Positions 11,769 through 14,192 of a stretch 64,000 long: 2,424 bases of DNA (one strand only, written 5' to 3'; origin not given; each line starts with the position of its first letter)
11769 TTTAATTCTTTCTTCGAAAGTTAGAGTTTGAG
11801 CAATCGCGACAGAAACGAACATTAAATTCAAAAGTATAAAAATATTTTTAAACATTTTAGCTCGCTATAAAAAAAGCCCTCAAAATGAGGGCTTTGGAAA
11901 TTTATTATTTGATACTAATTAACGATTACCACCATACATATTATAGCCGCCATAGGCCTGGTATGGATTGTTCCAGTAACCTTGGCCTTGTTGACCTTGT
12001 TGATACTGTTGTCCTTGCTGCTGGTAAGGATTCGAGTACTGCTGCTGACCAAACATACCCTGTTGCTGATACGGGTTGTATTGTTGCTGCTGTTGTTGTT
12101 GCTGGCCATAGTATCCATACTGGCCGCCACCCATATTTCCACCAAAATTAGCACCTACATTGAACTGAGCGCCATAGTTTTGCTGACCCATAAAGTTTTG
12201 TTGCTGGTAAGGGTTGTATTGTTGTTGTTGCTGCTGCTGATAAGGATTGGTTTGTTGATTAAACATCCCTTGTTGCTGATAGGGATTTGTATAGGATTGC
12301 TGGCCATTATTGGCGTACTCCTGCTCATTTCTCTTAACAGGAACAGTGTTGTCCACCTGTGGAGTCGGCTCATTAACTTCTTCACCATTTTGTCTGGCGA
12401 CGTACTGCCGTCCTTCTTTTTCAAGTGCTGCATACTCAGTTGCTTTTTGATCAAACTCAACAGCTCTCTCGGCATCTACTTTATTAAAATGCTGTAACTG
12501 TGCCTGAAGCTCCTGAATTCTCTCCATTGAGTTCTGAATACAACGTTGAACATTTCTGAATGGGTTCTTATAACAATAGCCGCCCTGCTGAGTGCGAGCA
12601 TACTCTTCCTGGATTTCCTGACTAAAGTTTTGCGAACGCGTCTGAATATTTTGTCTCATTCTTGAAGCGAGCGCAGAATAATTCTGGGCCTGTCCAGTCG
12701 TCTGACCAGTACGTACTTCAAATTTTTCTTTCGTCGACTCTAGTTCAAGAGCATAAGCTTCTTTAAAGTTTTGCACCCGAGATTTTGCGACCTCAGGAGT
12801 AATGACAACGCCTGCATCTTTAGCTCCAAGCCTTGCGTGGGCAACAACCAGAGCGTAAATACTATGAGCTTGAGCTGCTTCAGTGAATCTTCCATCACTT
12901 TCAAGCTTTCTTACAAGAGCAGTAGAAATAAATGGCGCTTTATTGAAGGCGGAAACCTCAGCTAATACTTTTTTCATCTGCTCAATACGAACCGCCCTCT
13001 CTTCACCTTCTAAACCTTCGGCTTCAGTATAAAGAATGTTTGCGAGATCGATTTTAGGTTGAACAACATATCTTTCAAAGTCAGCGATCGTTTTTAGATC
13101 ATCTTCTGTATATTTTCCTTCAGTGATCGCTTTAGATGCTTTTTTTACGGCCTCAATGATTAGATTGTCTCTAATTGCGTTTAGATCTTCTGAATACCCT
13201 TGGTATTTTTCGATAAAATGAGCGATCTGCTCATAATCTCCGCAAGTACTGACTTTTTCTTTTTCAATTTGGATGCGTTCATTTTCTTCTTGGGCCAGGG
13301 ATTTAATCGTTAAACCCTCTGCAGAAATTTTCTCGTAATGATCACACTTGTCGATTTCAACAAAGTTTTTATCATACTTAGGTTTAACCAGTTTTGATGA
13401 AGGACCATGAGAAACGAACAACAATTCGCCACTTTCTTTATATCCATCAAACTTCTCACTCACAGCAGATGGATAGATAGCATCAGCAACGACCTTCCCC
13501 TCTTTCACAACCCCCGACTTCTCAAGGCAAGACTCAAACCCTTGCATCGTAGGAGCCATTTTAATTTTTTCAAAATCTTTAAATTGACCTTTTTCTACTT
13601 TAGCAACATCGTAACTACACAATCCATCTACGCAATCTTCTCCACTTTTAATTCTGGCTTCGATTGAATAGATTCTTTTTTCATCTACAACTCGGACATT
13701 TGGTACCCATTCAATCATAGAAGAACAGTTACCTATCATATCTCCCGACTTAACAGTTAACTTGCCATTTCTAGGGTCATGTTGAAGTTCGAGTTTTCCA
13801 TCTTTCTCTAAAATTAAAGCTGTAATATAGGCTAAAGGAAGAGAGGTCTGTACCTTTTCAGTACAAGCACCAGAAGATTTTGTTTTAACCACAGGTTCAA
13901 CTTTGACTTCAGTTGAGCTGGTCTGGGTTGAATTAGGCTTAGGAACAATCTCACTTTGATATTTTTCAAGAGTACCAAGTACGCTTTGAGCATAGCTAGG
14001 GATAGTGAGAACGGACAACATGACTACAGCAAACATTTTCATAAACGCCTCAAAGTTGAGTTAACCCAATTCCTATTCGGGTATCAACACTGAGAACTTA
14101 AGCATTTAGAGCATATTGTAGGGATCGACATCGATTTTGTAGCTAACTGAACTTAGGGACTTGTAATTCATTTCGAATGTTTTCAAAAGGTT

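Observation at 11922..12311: Secreted bacterial protein ending in a 130-aa Q/N/Y/G prion-like domain with six NPYQ repeats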

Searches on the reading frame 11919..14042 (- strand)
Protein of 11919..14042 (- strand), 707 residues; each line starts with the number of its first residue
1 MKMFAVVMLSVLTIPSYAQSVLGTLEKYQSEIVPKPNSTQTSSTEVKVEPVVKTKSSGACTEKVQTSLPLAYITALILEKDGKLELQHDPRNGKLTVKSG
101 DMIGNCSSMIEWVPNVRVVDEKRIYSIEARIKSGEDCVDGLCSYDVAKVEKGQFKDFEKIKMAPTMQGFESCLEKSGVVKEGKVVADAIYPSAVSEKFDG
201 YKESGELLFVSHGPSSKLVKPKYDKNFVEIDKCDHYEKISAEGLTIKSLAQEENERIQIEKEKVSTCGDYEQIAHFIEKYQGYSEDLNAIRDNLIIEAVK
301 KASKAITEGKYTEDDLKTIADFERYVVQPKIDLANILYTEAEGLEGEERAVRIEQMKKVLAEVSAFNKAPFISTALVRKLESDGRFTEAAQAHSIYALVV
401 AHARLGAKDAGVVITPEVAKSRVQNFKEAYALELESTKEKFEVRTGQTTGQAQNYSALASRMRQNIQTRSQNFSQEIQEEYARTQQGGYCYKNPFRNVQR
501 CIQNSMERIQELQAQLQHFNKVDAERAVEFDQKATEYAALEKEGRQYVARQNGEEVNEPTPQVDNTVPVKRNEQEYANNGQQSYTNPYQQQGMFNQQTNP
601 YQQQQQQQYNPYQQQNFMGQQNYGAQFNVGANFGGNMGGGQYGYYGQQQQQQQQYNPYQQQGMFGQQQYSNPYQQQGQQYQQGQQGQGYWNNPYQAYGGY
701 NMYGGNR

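Call 4: search_protein_families(library=pfam, proteins=[window:11919-14042:-], max_evalue=1)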
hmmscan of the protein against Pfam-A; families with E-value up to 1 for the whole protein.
window:11919-14042:- (707 aa): 3 families
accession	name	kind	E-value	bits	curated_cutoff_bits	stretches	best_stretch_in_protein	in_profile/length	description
PF00198.28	2-oxoacid_dh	-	0.12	12.2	23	0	493-540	7-54/232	2-oxoacid dehydrogenases acyltransferase (catalytic domain)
PF04799.18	Fzo_mitofusin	-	0.17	11.8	27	1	456-535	74-146/161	fzo-like conserved region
PF22263.1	DUF6951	-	0.94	10.3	27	0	252-304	21-71/101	Family of unknown function (DUF6951)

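Call 5: find_homologous_proteins(query=window:12312-14042:-, max_evalue=0.001)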
Query window:12312-14042:- (577 aa): 116 proteins with E <= 0.001 among 8000 candidates.
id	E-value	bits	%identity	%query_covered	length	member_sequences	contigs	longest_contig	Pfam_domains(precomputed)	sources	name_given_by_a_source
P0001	0.0e+0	1259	100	100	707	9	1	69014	-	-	-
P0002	0.0e+0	1052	81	100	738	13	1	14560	-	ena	-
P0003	9.9e-296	1000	77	100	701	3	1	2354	-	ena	-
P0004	1.6e-295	999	78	100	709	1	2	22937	-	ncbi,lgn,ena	-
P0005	1.3e-294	996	77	100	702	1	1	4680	-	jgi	jgi:hypothetical protein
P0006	9.6e-294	993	77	100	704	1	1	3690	-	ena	-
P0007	2.2e-293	992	77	100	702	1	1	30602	-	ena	-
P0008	9.9e-292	987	76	100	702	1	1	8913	-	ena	-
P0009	1.1e-291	986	78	100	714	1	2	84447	-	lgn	-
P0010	1.2e-291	986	76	100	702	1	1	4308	-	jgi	jgi:hypothetical protein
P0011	1.3e-287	973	75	100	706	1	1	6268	-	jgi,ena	-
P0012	3.7e-286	968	75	99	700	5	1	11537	-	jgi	jgi:hypothetical protein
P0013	1.3e-258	877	68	100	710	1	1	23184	-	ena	-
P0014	1.8e-249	847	67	100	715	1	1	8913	-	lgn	-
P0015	3.6e-244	830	66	99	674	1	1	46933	-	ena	-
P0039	2.6e-170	586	50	97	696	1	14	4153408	-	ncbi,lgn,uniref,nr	ncbi:hypothetical protein [Peredibacter starrii]|uniref:Uncharacterized protein n=1 Tax=Peredibacter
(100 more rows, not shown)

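Call 6: search_protein_families(library=ncbifam, proteins=[window:11919-14042:-], max_evalue=1)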
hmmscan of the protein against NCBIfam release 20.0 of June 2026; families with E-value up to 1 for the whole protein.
window:11919-14042:- (707 aa): 0 families

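Call 15: find_encoding_contigs(protein=P0039, flank=8000, max_places=2)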
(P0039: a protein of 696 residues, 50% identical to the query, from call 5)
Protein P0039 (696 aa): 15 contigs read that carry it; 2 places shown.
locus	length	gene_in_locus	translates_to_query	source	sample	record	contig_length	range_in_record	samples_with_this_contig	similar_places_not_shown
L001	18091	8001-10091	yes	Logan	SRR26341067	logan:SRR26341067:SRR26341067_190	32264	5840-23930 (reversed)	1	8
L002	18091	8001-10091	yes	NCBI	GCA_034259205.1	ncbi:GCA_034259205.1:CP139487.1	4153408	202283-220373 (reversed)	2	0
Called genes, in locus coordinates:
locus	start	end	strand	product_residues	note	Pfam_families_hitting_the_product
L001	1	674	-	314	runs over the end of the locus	PF00551:Formyl_trans_N, PF02911:Formyl_trans_C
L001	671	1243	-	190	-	PF01327:Pep_deformylase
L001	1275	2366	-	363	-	PF03739:LptF_LptG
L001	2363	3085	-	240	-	-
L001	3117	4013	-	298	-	-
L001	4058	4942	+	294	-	PF00483:NTP_transferase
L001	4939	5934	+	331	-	-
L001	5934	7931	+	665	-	PF17764:PriA_3primeBD, PF04851:ResIII, PF00270:DEAD, PF18319:Zn_ribbon_PriA, PF00271:Helicase_C (weak), PF18074:PriA_C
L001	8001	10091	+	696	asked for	-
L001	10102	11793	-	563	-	-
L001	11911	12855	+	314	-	PF13793:Pribosyltran_N, PF00156:Pribosyltran, PF14572:Pribosyl_synth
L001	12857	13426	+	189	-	PF01195:Pept_tRNA_hydro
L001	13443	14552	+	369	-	PF01926:MMR_HSR1, PF02421:FeoB_N (weak), PF06071:YchF-GTPase_C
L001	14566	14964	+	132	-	-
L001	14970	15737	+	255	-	-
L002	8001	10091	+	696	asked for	-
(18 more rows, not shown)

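Call 25: search_protein_representatives(alignment_id=A1)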
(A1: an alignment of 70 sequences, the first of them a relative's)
Query: 70 sequences, 710 profile positions. Proteins with E-value up to 0.001 (for the whole library): 147; up to 1e-10: 131; up to 1e-30: 110. The best 147 are listed.
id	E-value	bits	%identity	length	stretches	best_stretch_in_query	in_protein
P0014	0.0e+00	1020.4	-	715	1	1-707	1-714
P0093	5.6e-274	927.5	-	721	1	1-707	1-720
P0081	2.1e-261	885.9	-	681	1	1-708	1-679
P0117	8.5e-257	870.7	-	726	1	1-707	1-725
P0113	1.2e-254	863.6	-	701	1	1-708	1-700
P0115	1.3e-245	833.8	-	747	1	1-703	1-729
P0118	1.2e-243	827.2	-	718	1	1-709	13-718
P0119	2.5e-241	819.6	-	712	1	1-709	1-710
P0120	2.1e-237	806.6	-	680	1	1-702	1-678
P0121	6.6e-228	775.2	-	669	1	1-709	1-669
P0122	5.3e-227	772.2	-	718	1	1-709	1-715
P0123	1.5e-220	750.9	-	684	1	1-684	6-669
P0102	3.0e-212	723.4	-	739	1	1-708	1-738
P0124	1.4e-208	711.3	-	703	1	1-697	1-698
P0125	5.1e-202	689.6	-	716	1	1-707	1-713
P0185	2.0e-55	205.1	-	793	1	8-702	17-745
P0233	1.9e-16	76.2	-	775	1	4-683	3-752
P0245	1.0e-08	50.7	-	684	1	137-631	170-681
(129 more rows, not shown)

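Call 26: find_related_loci(query=A1, collection=genome_contigs, flank=6000)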
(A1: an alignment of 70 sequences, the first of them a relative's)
Query A1 (707 aa) in genome_contigs; peptide patterns used: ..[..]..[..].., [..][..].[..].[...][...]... (x = any residue, [..] = any of these).
345 stretches matched a pattern; 42 encode a relative of the query (tblastn E <= 1e-3); 41 distinct loci.
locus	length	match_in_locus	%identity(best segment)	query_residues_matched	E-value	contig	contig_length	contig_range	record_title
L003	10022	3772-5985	72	1-704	0e+0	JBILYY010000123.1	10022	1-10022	MAG: Bacteriovoracaceae bacterium isolate ME2019-04-20_3300044522_group8_bin52 Rohwer_bin1120_scaffold_2603_c1, whole ge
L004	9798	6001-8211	72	1-704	0e+0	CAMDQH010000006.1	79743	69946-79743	MAG: Bacteriovorax stolpii isolate ZE-03apr19-180 genome assembly, contig: ZE-03apr19-C153, whole genome shotgun sequenc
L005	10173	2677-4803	71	1-707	0e+0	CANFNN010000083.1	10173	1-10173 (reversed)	MAG: Bacteriovoracaceae bacterium isolate Jr-11may16-232 genome assembly, contig: Jr-11may16-C12757, whole genome shotgu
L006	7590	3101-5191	57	1-707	0e+0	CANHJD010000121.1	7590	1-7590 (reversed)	MAG: Bacteriovoracaceae bacterium isolate RE-23may17-424 genome assembly, contig: RE-23may17-C54337, whole genome shotgu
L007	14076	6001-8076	56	1-705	0e+0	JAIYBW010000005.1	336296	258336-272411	MAG: Proteobacteria bacterium isolate E1_MAG_00058 pond_E1_MAG_00058_000000000002, whole genome shotgun sequence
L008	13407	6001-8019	49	1-705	0e+0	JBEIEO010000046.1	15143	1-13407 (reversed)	MAG: Halobacteriovoraceae bacterium isolate Sample-101-S75-bin-83 Sample_101_S75-bin_83-k141_3199479, whole genome shotg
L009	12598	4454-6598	47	1-697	0e+0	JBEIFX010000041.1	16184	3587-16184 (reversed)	MAG: Halobacteriovoraceae bacterium isolate Sample-102-S76-bin-103 Sample_102_S76-bin_103-k141_3014717, whole genome sho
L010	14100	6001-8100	45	1-704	0e+0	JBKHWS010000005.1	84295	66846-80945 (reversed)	MAG: Bacteriovoracia bacterium isolate B_bin_7_strict NODE_5_length_84295_cov_6.798760, whole genome shotgun sequence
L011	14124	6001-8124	45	1-704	0e+0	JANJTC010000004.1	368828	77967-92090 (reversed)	MAG: Bacteriovoracaceae bacterium isolate RX1_metabat.bin.2 RX1_k141_639573, whole genome shotgun sequence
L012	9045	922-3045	45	1-704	0e+0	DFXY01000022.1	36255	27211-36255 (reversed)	MAG TPA_asm: Bacteriovoracaceae bacterium UBA4096 UBA4096_contig_9033, whole genome shotgun sequence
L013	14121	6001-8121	46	1-704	0e+0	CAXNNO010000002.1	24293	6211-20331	MAG: Bacteriovoracales bacterium isolate MiE-16apr19-404 genome assembly, contig: MiE-16apr19-C3647, whole genome shotgu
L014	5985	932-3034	45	1-704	0e+0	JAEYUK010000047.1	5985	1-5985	MAG: Proteobacteria bacterium isolate OH_CBlB_167 k127_964790, whole genome shotgun sequence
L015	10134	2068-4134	51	1-704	0e+0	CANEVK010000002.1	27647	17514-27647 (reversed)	MAG: Bacteriovoracaceae bacterium isolate CE-Jul18-149 genome assembly, contig: CE-Jul18-C974, whole genome shotgun sequ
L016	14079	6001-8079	44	1-704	0e+0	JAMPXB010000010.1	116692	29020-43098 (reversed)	MAG: Bacteriovoracaceae bacterium isolate R2F_R2FSRR_metabat.16 R2F_C68, whole genome shotgun sequence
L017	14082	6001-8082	45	1-660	1e-179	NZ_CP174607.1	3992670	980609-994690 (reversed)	Peredibacter sp. HCB2-198 chromosome, complete genome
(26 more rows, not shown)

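Call 28: predict_structure(alignment_id=A1)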
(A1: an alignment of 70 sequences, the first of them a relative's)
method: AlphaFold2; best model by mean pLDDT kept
length: 707 residues; sequences in the alignment: 70
mean_pLDDT: 79.6   pTM: 0.59
mean pLDDT of the five models: 79.6, 78.9, 78.5, 77.7, 77.5
residues with pLDDT >= 90: 465; 70-90: 55; 50-70: 29; < 50: 158
segments of 3 or more residues with pLDDT < 50: 12-15, 39-53, 574-707
pLDDT, mean of each block of 10 residues (from residue 1): 51 53 95 72 41 61 96 96 95 96 97 94 95 94 97 97 97 97 96 96 96 94 94 95 94 92 86 86 86 94 97 96 96 98 97 98 96 97 98 97 96 97 98 97 97 97 96 94 91 84 94 94 97 97 95 85 63 43 35 35 32 32 29 33 32 32 31 31 30 33 36
secondary structure, 60 per line:
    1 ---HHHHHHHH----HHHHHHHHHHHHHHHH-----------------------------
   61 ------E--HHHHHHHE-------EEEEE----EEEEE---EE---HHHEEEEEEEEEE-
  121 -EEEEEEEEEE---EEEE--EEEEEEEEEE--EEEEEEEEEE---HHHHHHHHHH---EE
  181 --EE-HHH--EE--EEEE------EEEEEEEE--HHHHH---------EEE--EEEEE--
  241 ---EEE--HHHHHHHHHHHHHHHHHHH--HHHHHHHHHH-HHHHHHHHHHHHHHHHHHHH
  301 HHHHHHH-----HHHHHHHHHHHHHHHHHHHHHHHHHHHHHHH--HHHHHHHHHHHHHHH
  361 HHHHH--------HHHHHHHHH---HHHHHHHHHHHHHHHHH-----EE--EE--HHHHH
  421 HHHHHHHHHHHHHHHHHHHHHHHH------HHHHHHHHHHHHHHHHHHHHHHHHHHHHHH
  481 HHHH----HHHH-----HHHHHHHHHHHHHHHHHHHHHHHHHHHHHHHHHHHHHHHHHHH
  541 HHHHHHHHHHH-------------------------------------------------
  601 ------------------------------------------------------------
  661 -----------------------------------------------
elements in order (helices of 4 or more, strands of 3 or more residues): H4-11 H16-31 H70-76 E85-89 E94-98 E110-119 E122-131 E135-138 E141-150 E153-162 H166-175 E195-198 E205-212 H215-219 E229-231 E234-238 E244-246 H249-267 H270-279 H281-307 H313-343 H346-365 H374-382 H386-402 H416-444 H451-484 H489-492 H498-551
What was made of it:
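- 12390..13292 (-): Long-helix bundle, aa 251-551, ending in a 54-residue helix. AF2 pLDDT mostly above 90 (call 28).
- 12312..12389 (-): Charged, proline-containing linker, aa 552-577, between the last helix and the tail. pLDDT falls from 85 to 43 here (call 28).
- On Q/N-rich prion-like domain (Michelitsch-Weissman / Alberti-PLAAC sense): AF2 pLDDT is about 30 for aa 574-707 (call 28).
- On Trimeric autotransporter / OMP beta-signal: No strands are predicted (call 28).
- AF2 pLDDT is about 30 for aa 574-707, beside folded domains above 90 (call 28). AF2 predicts no strands, with pLDDT about 30 (call 28).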

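Call 32: fold_search(model_id=the predicted structure, library=pdb)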
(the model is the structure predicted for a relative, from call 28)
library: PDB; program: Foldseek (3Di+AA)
matches with E <= 10: 486; with E <= 0.001: 0
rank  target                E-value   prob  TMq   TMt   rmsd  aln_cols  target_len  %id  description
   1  6u1s_A                5.4e-02  0.35  0.09  0.16  20.3       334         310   13  Cryo-EM structure of a de novo designed 16-helix transmembrane nanopore, TMHC8_R. (released 2020-08-19)
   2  8adm_A                6.9e-02  0.90  0.15  0.34  20.8       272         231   13  Ternary complex of 14-3-3 sigma, Usp8pS718 phosphopeptide and small molecule stabilizer (released 2023-04-26)
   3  8vyq_B                7.2e-02  0.94  0.15  0.37  21.0       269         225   11  Cryo-EM Structure of the BRAF V600K monomer (released 2025-05-28)
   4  8fbk                  1.5e-01  0.20  0.07  0.17  19.5       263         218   12  Improving the secretion of designed protein assemblies through negative design of cryptic transmembrane domains (released 2023-03-22)
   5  6t80_D                1.7e-01  0.84  0.15  0.38  21.2       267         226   11  Human 14-3-3 sigma fused to the AANAT peptide including phosphoserine-205 (released 2020-11-18)
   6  6gkf_F                1.8e-01  0.82  0.15  0.40  18.7       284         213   10  Structure of 14-3-3 gamma in complex with caspase-2 14-3-3 binding motif Ser139 (released 2018-10-17)
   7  6s9k_A                1.9e-01  0.80  0.15  0.37  20.9       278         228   13  Structure of 14-3-3 gamma in complex with caspase-2 peptide containing 14-3-3 binding motif Ser139 and NLS (released 2020-01-22)
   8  6gkf_H                2.1e-01  0.66  0.14  0.35  19.1       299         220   11  Structure of 14-3-3 gamma in complex with caspase-2 14-3-3 binding motif Ser139 (released 2018-10-17)
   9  3p1r_A                2.3e-01  0.60  0.13  0.33  20.9       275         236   12  Crystal structure of human 14-3-3 sigma C38V/N166H in complex with TASK-3 peptide (released 2011-10-12)
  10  6gkf_A                2.5e-01  0.75  0.14  0.36  21.1       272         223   14  Structure of 14-3-3 gamma in complex with caspase-2 14-3-3 binding motif Ser139 (released 2018-10-17)
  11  7bkh_A                2.6e-01  0.77  0.15  0.38  20.9       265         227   14  14-3-3 sigma with RelA/p65 binding site pS45 and covalently bound TCF521-153 (released 2021-06-09)
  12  3p1p_A                2.7e-01  0.72  0.14  0.36  21.5       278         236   12  Crystal structure of human 14-3-3 sigma C38N/N166H in complex with TASK-3 peptide (released 2011-10-12)
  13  3uzd_A                2.8e-01  0.72  0.14  0.36  21.2       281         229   14  Crystal structure of 14-3-3 GAMMA (released 2012-03-21)
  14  5lu2_A                2.8e-01  0.66  0.15  0.35  20.8       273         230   13  Human 14-3-3 sigma complexed with long HSPB6 phosphopeptide (released 2017-02-01)
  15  6fav_C                2.8e-01  0.57  0.14  0.33  20.6       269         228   15  Crystal structure of C-terminal modified Tau peptide-hybrid 4.2f-I with 14-3-3sigma (released 2018-05-16)
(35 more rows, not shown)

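Call 33: search_solved_structures(query=A1, max_evalue=1)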
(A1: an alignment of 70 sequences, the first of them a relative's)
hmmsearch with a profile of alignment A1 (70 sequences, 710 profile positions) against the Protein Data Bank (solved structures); distinct sequences matched with E-value up to 1: 0.
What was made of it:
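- On Any described protein family for the folded part: PDB profile search: 0 hits (call 33).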
